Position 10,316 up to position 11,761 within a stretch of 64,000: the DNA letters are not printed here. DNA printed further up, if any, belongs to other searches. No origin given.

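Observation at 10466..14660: TroA-type metal importer operon carrying two FwdE-like proteins (one fused to TrmO), divergent from nikR with a perfect palindromic operator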

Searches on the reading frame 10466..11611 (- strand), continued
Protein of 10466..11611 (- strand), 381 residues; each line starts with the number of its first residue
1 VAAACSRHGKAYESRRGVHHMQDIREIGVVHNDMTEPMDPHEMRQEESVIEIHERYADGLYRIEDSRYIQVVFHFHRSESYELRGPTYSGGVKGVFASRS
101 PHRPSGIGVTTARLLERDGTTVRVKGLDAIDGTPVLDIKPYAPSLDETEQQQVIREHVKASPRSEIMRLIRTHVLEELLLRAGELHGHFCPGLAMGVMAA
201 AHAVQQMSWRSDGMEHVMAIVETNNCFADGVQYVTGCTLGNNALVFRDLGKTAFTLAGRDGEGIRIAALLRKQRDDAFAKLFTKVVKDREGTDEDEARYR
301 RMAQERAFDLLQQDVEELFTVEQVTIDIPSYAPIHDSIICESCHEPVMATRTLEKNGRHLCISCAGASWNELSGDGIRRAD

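Call 37: search_solved_structures(query=window:10466-11551:-, max_evalue=0.01, show_alignments=3)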
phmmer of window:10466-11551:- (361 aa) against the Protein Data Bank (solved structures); distinct sequences matched with E-value up to 0.01: 7.
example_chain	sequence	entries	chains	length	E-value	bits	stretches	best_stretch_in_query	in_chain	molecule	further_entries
2nv4_A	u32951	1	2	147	8.2e-21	77.6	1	5-131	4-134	UPF0066 protein AF_0241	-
3okx_A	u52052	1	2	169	3.8e-16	62.3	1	29-121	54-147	YaeB-like protein RPA0152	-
7btu_A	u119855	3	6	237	2.6e-13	53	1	39-128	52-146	Putative tRNA (Adenine(37)-N6)-methyltransferase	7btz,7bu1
3d00_A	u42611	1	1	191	2.5e-08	36.6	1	149-292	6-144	Tungsten formylmethanofuran dehydrogenase subunit E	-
2gvi_A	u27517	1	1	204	5.6e-08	35.4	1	162-247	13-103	conserved hypothetical protein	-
1xqb_A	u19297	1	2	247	1.1e-07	34.5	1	17-129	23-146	Hypothetical UPF0066 protein HI0510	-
2glz_A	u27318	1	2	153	2.1e-05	27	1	164-231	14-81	similar to Formylmethanofuran dehydrogenase subunit E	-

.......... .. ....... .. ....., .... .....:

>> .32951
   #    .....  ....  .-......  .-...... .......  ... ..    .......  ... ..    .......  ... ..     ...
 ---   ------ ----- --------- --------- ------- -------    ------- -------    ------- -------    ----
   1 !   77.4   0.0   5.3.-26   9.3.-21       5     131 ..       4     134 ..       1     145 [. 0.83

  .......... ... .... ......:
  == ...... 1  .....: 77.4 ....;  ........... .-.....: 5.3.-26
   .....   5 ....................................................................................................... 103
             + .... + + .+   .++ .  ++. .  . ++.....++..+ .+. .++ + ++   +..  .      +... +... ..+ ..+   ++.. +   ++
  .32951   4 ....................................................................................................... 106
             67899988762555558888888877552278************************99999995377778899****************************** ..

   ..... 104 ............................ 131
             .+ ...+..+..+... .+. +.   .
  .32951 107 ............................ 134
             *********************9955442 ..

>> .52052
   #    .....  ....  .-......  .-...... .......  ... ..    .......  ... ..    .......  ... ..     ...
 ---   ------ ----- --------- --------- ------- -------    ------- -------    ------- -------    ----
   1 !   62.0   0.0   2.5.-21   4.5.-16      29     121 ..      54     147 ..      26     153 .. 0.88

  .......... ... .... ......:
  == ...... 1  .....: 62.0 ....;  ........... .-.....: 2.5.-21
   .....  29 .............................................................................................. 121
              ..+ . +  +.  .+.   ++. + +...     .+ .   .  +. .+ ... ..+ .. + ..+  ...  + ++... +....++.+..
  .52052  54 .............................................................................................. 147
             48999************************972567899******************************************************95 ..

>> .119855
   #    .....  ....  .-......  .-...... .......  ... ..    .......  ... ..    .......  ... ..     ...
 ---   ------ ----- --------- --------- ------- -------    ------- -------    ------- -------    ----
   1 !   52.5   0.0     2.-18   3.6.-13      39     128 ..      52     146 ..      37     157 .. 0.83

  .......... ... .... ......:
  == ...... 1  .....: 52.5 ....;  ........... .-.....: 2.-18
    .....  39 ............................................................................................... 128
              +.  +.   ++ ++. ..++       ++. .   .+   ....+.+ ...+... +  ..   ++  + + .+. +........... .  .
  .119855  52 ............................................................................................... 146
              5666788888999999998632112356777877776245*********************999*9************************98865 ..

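Call 46: search_protein_families(library=pfam, proteins=[L011:1881-3122:-, L011:3583-4032:+, L011:6244-7104:-, L012:3595-5397:-, L012:5519-5962:-, L012:7467-9218:-, L014:1315-1899:+, L014:3119-3703:+, L014:4053-4652:+, L014:4649-5452:+], max_evalue=0.0001)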
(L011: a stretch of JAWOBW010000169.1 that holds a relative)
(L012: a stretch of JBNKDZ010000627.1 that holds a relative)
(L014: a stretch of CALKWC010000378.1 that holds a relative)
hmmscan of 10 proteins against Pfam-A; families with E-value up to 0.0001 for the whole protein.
L011:1881-3122:- (413 aa): 1 family
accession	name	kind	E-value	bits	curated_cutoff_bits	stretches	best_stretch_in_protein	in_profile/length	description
PF02317.23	Octopine_DH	-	1.6e-36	126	30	1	237-383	2-150/150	NAD/NADP octopine/nopaline dehydrogenase, alpha-helical domain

L011:3583-4032:+ (149 aa): 1 family
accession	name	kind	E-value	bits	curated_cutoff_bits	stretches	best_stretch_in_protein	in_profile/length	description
PF06271.18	RDD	-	2.5e-10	41.2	24.1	1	4-135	2-136/137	RDD family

L011:6244-7104:- (286 aa): 4 families
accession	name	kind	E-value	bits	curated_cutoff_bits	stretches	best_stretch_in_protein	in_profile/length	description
PF07719.23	TPR_2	-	3.3e-08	33.5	27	0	131-154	2-25/34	Tetratricopeptide repeat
PF13432.12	TPR_16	-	6.3e-07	30.2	32.7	0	103-161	4-62/65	Tetratricopeptide repeat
PF13428.12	TPR_14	-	2e-05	25.3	23.5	0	134-163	5-34/44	Tetratricopeptide repeat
PF13371.12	TPR_9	-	2.8e-05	24.5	35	0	104-165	3-64/73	Tetratricopeptide repeat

L012:3595-5397:- (600 aa): 6 families
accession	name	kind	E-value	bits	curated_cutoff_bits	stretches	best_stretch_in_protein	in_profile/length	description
PF12796.13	Ank_2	-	2.9e-42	143.6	27.3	4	355-445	1-88/90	Ankyrin repeats (3 copies)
PF00023.36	Ank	-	2.7e-35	118.8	21.1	1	385-412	3-30/33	Ankyrin repeat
PF13606.12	Ank_3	-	4.4e-28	94.2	22.3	1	517-544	2-29/30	Ankyrin repeat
PF13857.12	Ank_5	-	1.9e-26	92.3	27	3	374-421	6-53/56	Ankyrin repeats (many copies)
PF13637.12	Ank_4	-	4.2e-23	81.3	22.7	2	355-404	1-50/50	Ankyrin repeats (many copies)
PF23745.1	ANK_LRRK2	-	4.7e-06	26.9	27.5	0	388-471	35-114/130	LRRK2 ANK repeat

L012:5519-5962:- (147 aa): 0 families

L012:7467-9218:- (583 aa): 1 family
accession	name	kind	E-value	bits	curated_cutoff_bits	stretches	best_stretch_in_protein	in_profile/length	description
PF18962.6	Por_Secre_tail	-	1.1e-08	35.7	27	1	504-580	2-74/75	Secretion system C-terminal sorting domain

L014:1315-1899:+ (194 aa): 0 families

L014:3119-3703:+ (194 aa): 1 family
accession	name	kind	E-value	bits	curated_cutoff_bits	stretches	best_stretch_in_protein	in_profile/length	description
PF13795.12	HupE_UreJ_2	-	6.4e-49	166.1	24.5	1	7-163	1-154/156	HupE / UreJ protein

L014:4053-4652:+ (199 aa): 3 families
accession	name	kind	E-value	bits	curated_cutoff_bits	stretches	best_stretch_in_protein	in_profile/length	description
PF00005.33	ABC_tran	-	4.6e-26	92.5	25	1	18-156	2-137/137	ABC transporter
PF13304.12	AAA_21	-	3.2e-09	37.7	27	0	124-185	234-300/304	AAA domain, putative AbiEii toxin, Type IV TA system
PF02463.25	SMC_N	-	6.3e-09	36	40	1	101-197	135-211/220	RecF/RecN/SMC N terminal domain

L014:4649-5452:+ (267 aa): 1 family
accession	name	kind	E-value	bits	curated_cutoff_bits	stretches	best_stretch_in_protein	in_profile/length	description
PF03649.18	UPF0014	-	2.7e-60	204.2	22.6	1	11-249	3-242/242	Uncharacterised protein family (UPF0014)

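Call 47: search_protein_families(library=pfam, proteins=[L015:5381-7546:+, L015:4774-5370:+, L015:9113-9826:+, L020:5637-6593:+, L020:6633-7547:+, L020:9160-9594:+, L032:5774-6790:+, L032:6801-7469:+, L032:7480-7998:+, L032:9184-10356:+], max_evalue=0.0001)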
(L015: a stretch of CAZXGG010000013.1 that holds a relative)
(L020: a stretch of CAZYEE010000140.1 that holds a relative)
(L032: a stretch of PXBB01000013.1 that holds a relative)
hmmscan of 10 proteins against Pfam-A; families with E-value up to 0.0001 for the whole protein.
L015:5381-7546:+ (721 aa): 3 families
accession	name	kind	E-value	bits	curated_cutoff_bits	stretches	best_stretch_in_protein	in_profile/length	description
PF10459.15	Peptidase_S46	-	3.2e-230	766.9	22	1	22-718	1-697/698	Peptidase S46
PF13365.12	Trypsin_2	-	2e-07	32.3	27.6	0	641-670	114-144/144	Trypsin-like peptidase domain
PF00089.32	Trypsin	-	4.5e-05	23.8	20.6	0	638-672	160-196/220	Trypsin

L015:4774-5370:+ (198 aa): 1 family
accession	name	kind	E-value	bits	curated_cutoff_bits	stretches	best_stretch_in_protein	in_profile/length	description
PF02545.19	Maf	-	1.7e-60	204.3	27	1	12-196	1-187/187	Maf-like protein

L015:9113-9826:+ (237 aa): 1 family
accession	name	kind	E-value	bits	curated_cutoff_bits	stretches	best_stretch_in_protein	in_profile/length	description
PF13386.12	DsbD_2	-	2.1e-08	34.8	24.9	1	43-229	29-197/199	Cytochrome C biogenesis protein transmembrane region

L020:5637-6593:+ (318 aa): 1 family
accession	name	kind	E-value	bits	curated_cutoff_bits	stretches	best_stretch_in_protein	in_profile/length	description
PF01156.24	IU_nuc_hydro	-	3e-48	165.5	34.2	1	12-276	1-263/297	Inosine-uridine preferring nucleoside hydrolase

L020:6633-7547:+ (304 aa): 1 family
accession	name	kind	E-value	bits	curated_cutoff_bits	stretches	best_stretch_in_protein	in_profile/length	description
PF00557.29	Peptidase_M24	-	2.5e-29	103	23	1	13-215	2-204/208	Metallopeptidase family M24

L020:9160-9594:+ (144 aa): 1 family
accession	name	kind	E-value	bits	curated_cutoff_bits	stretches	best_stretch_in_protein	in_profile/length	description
PF13669.12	Glyoxalase_4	-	3.3e-13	50.3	27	1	6-120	1-106/109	Glyoxalase/Bleomycin resistance protein/Dioxygenase superfamily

L032:5774-6790:+ (338 aa): 4 families
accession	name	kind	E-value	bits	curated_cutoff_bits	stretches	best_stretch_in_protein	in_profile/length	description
PF18175.6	HU-CCDC81_bac_2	-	6.9e-13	48.7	35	1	61-127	4-70/70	CCDC81-like prokaryotic HU domain 2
PF05036.18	SPOR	-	2.2e-12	47.5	21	1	265-337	3-75/76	SPOR domain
PF00216.26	Bac_DNA_binding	-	2.6e-06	28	22.4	0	60-105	6-51/90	Bacterial DNA-binding protein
PF18174.6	HU-CCDC81_bac_1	-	8.8e-06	26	26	1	3-55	4-56/59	CCDC81-like prokaryotic HU domain 1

L032:6801-7469:+ (222 aa): 4 families
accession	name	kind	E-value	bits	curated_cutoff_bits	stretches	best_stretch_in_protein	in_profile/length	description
PF02390.23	Methyltransf_4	-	2.5e-34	118.7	24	1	46-214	3-171/173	Putative methyltransferase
PF13847.12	Methyltransf_31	-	1.2e-08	35.3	27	1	48-120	7-80/145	Methyltransferase domain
PF13649.12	Methyltransf_25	-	5.3e-08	33.9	27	1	48-121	1-71/97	Methyltransferase domain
PF24675.1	NpmA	-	9.7e-07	28.7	60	1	37-122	16-104/214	16S rRNA (adenine(1408)-N(1))-methyltransferase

L032:7480-7998:+ (172 aa): 0 families

L032:9184-10356:+ (390 aa): 1 family
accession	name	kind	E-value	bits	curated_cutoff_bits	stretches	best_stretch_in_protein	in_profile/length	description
PF01139.22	RtcB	-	5e-111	372.4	27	1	26-390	1-426/426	tRNA-splicing ligase RtcB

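Call 62: search_protein_families(library=ncbifam, proteins=[window:10466-11551:-], max_evalue=0.001)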
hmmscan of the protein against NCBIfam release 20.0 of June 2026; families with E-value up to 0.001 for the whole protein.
window:10466-11551:- (361 aa): 1 family
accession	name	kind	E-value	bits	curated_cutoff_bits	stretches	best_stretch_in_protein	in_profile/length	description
TIGR00104.1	tRNA_TsaA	equivalog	3.3e-28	98.7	93.25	1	3-130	5-140/143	tRNA (N6-threonylcarbamoyladenosine(37)-N6)-methyltransferase TrmO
